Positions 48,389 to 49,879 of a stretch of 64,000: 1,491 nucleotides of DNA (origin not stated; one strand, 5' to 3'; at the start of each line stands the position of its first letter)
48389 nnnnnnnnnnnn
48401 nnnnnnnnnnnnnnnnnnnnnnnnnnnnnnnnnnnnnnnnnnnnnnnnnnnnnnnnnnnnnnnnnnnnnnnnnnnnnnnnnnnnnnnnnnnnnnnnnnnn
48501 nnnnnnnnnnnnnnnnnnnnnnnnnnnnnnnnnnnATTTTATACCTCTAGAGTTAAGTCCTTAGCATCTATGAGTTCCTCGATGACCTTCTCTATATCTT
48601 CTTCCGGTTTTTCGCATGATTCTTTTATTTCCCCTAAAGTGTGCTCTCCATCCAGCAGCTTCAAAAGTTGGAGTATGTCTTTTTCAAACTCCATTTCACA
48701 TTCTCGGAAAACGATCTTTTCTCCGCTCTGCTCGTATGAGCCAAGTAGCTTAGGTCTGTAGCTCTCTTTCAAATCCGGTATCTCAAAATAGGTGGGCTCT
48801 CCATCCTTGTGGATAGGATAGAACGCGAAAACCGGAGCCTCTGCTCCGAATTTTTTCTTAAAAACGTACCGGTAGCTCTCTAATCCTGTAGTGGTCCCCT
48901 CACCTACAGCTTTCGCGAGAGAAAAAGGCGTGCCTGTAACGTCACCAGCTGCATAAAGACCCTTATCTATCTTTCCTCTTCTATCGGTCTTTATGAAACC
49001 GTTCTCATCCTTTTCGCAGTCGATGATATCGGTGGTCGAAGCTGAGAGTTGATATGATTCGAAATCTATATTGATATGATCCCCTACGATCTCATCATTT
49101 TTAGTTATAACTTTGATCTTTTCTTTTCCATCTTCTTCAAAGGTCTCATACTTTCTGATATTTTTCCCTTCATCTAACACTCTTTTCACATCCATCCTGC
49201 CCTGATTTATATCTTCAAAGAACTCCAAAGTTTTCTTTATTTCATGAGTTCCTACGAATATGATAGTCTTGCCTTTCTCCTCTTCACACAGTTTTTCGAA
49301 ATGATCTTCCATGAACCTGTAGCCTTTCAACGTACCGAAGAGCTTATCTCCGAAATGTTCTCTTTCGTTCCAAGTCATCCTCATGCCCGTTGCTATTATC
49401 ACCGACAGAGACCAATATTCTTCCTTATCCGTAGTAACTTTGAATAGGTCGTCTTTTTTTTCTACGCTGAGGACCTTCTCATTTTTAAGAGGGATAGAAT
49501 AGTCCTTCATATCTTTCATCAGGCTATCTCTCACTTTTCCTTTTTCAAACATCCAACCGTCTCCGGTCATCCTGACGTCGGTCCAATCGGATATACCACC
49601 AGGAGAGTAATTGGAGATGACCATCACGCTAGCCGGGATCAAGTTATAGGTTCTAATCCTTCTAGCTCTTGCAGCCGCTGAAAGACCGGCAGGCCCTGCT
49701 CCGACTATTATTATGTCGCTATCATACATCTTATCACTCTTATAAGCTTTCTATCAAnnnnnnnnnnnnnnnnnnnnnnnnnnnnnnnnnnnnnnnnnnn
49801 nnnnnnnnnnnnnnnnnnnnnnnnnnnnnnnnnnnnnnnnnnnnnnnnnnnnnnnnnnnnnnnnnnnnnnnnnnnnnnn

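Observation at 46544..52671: Candidate undescribed biosynthetic cluster: atypical acyl-CoA condensing enzyme, aconitase pair, RRE-tailed flavoprotein and radical SAM, converging on a UbiA prenyltransferase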

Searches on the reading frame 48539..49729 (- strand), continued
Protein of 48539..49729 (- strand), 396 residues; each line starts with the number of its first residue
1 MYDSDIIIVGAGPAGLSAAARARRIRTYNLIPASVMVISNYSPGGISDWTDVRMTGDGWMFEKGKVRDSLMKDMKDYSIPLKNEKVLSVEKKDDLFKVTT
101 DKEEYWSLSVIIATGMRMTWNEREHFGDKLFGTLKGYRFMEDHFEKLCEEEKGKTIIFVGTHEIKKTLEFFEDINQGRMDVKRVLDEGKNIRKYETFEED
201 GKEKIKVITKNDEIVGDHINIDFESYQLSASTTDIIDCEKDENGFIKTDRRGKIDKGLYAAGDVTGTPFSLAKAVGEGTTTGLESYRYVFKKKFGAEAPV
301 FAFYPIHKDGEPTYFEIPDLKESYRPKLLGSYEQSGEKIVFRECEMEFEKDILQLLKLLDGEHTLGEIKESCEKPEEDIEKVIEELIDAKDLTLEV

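Call 50: search_protein_families(library=pfam, proteins=[L049:8168-9169:+, L050:2-1459:+], max_evalue=0.0001)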
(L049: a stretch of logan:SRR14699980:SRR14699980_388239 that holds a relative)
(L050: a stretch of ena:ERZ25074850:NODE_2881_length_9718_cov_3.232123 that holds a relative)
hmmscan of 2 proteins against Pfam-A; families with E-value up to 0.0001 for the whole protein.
L049:8168-9169:+ (334 aa): 2 families
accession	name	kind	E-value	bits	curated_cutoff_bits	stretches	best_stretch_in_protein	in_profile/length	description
PF00155.27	Aminotran_1_2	-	2.8e-58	198.3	19.7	1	42-333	2-310/361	Aminotransferase class I and II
PF01041.23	DegT_DnrJ_EryC1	-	1.7e-05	24.7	19.8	1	101-179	40-118/360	DegT/DnrJ/EryC1/StrS aminotransferase family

L050:2-1459:+ (485 aa): 1 family
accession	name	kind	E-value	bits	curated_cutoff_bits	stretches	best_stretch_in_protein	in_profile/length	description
PF04055.27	Radical_SAM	-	1.1e-13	52.1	29.5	1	158-319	3-158/166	Radical SAM superfamily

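Call 53: list_cluster_members(proteins=[P0036, P0044, P0034, P0046, P0049, P0050, P0003, P0012, P0014, P0018])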
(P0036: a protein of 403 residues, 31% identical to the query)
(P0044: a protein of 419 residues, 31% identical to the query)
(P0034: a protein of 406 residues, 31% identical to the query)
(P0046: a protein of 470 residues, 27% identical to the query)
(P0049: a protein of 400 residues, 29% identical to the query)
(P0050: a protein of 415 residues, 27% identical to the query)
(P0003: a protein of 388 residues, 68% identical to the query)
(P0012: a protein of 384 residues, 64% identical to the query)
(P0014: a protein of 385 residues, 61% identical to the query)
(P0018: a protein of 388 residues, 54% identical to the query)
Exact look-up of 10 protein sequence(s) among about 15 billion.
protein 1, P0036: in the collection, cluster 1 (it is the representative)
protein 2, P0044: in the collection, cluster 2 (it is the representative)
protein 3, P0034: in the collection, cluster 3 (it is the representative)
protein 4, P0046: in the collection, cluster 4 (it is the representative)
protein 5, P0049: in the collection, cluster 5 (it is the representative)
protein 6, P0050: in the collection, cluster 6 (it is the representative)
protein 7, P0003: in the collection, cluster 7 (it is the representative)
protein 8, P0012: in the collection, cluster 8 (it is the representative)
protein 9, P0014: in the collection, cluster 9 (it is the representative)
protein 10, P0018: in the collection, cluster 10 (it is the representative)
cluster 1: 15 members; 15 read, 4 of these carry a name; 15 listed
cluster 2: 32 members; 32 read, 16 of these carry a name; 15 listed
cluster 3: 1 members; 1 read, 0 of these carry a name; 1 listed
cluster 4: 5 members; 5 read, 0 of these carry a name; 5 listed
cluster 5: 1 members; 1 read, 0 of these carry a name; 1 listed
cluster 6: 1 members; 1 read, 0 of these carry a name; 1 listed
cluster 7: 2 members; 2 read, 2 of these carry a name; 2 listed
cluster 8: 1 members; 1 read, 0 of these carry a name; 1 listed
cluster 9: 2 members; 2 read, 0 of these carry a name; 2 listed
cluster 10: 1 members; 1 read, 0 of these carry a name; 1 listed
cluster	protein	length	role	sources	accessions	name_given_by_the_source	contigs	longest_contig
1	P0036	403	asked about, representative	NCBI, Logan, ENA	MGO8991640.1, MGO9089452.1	MAG: NAD(P)/FAD-dependent oxidoreductase [bacterium]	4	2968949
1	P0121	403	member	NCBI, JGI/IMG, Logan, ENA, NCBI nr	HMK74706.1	MAG TPA: FAD-dependent oxidoreductase [Thermodesulfobacteriota bacterium] | thioredoxin reductase (NADPH) | FAD-dependent oxidoreductase [Thermodesulfobacteriota bacterium]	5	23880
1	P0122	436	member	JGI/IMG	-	thioredoxin reductase (NADPH)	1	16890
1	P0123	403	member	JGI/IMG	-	thioredoxin reductase (NADPH)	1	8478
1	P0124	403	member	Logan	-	-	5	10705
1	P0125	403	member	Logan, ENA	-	-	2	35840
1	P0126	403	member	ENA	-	-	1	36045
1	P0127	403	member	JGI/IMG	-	-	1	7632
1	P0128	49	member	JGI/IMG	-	-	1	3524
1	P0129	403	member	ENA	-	-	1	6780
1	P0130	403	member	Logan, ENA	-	-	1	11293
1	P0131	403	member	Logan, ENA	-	-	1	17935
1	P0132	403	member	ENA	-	-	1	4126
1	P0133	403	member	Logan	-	-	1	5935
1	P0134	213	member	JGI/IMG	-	-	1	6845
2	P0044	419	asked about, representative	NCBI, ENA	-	-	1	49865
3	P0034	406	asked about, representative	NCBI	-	-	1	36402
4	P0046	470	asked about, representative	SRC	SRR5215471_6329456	-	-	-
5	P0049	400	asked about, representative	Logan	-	-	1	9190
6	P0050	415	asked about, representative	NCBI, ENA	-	-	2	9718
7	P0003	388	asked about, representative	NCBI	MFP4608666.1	MAG: NAD(P)/FAD-dependent oxidoreductase [Candidatus Aenigmatarchaeota archaeon]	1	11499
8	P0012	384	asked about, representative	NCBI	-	-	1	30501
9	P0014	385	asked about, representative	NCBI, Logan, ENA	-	-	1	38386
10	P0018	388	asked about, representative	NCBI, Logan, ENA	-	-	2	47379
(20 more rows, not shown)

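Call 75: search_protein_representatives(alignment_id=A1)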
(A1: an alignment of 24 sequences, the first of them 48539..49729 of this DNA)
Query: 24 sequences, 400 profile positions. Proteins with E-value up to 0.001 (for the whole library): 13932; up to 1e-10: 2981; up to 1e-30: 102. The best 150 are listed.
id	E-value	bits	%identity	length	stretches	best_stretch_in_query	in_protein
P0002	4.4e-170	582.3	-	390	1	1-400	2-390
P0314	3.4e-152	523.4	-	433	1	1-400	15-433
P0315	5.4e-127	440.4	-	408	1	1-399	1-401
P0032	1.5e-126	438.9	-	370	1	2-344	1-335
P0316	1.8e-122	425.5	-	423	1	4-400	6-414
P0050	6.1e-122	423.8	-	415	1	2-400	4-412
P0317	4.9e-119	414.2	-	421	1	1-399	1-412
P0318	1.4e-112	392.9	-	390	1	1-400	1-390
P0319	2.6e-110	385.5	-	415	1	1-400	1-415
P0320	9.1e-110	383.7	-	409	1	1-400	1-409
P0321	2.1e-109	382.5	-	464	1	2-400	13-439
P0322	4.2e-106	371.6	-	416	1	1-400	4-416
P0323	2.2e-105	369.3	-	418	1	2-399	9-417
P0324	1.2e-104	366.8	-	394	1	2-338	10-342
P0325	2.1e-104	366.0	-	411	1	1-399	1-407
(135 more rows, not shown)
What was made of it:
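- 48539..49729 (-): FAD protein with a low-Mr thioredoxin-reductase fold (396 aa). It has no CxxC and a degenerate NAD(P)H site, and it occupies the LeuB slot of the operon. The family is rare: 102 representatives with E<=1e-30 among 1.84 billion (call 75).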

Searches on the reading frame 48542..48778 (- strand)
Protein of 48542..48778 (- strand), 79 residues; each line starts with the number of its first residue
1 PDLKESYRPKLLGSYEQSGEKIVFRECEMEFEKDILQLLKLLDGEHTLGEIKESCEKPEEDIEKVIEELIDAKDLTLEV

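Call 66: search_solved_structures(query=A4, max_evalue=10, show_alignments=2)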
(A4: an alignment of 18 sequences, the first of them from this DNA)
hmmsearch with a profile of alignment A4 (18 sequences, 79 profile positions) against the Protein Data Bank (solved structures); distinct sequences matched with E-value up to 10: 4.
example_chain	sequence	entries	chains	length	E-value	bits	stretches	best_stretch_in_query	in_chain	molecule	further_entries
5sxy_A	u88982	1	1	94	0.23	15.2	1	18-55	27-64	Bifunctional coenzyme PQQ synthesis protein C/D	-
4o5v_A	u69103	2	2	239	0.27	15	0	39-71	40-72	Iron-dependent transcription repressor related protein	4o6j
3ffy_A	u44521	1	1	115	0.42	14.3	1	10-71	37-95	Putative tetrapyrrole (Corrin/porphyrin) methylase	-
8adl_S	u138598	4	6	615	0.48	14.2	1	30-77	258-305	Nitrogen permease regulator 2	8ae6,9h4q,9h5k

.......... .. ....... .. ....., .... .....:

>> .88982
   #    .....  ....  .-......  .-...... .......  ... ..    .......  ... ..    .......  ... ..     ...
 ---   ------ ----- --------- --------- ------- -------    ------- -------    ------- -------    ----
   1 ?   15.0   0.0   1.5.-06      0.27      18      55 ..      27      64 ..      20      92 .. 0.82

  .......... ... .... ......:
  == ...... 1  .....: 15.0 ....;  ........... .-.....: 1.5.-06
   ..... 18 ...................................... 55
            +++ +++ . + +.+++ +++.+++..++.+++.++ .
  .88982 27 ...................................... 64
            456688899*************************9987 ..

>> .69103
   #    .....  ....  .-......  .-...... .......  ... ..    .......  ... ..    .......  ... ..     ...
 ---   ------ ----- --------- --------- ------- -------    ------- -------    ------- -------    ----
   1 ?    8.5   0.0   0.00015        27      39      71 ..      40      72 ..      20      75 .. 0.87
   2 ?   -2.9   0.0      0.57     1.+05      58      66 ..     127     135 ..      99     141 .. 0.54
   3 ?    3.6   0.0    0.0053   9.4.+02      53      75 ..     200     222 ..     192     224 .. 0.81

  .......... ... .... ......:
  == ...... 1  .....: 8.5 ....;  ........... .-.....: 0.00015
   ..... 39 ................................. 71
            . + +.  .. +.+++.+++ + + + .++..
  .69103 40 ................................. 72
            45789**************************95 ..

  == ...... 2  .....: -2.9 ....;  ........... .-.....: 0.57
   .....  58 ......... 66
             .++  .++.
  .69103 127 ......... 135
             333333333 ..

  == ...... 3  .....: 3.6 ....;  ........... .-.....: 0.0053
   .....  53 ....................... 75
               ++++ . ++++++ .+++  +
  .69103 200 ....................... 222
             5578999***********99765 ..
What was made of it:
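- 48542..48757 (-): C-terminal tail of the flavoprotein, about 72 aa (residues 325-396). It is a winged-helix, RRE/PqqD-like domain. The best PDB profile hit is PqqD 5sxy, but at E=0.23 (call 66).
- On RRE / PqqD domain: The profile against the PDB finds PqqD first, but at E=0.23 (call 66).
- The best PDB profile hit is PqqD (call 66).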

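Call 67: search_protein_families(library=pfam, alignment_id=A4, max_evalue=10)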
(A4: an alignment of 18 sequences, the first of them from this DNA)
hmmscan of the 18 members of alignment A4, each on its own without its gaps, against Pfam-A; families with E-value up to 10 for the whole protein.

A. member 1, seq(79 aa): 3 families
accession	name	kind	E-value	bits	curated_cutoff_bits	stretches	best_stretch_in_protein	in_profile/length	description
PF16221.11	HTH_47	-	0.0013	18.7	27.1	1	28-72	29-73/78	winged helix-turn-helix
PF14394.12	DUF4423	-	0.16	12.2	30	1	35-75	26-66/165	Domain of unknown function (DUF4423)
PF11074.14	DUF2779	-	0.18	12.6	23.3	1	14-76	64-111/126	Domain of unknown function(DUF2779)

B. families by the number of members that match (of 18 scanned): 32 families (the first 25 are shown)
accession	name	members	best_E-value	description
PF08221.17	HTH_9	3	0.00026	RNA polymerase III subunit RPC82 helix-turn-helix domain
PF02082.26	Rrf2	3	0.00083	Iron-dependent Transcriptional regulator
PF16221.11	HTH_47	3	0.0013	winged helix-turn-helix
PF21782.3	PKMT_2nd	2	0.00019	PKMT, C-terminal winged helix domain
PF00392.27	GntR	2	0.039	Bacterial regulatory proteins, gntR family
PF12802.13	MarR_2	2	0.043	MarR family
PF18576.7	HTH_52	2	0.059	Helix-turn-helix domain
PF24064.2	HTH_NPRL3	2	0.065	GATOR1 complex protein NPRL3, C-terminal HTH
PF05402.18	PqqD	1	9e-08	Coenzyme PQQ synthesis protein D (PqqD)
PF13412.12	HTH_24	1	0.0021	Winged helix-turn-helix DNA-binding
PF02002.24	TFIIE_alpha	1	0.0091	TFIIE alpha subunit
PF01047.28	MarR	1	0.012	MarR family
PF04297.20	UPF0122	1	0.015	Putative helix-turn-helix protein, YlxM / p13 like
PF19102.7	DUF5789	1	0.02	Family of unknown function (DUF5789)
PF10771.15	DUF2582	1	0.025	Winged helix-turn-helix domain (DUF2582)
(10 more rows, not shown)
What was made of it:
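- On RRE / PqqD domain: One of 18 homologues hits at 9e-8 (call 67).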
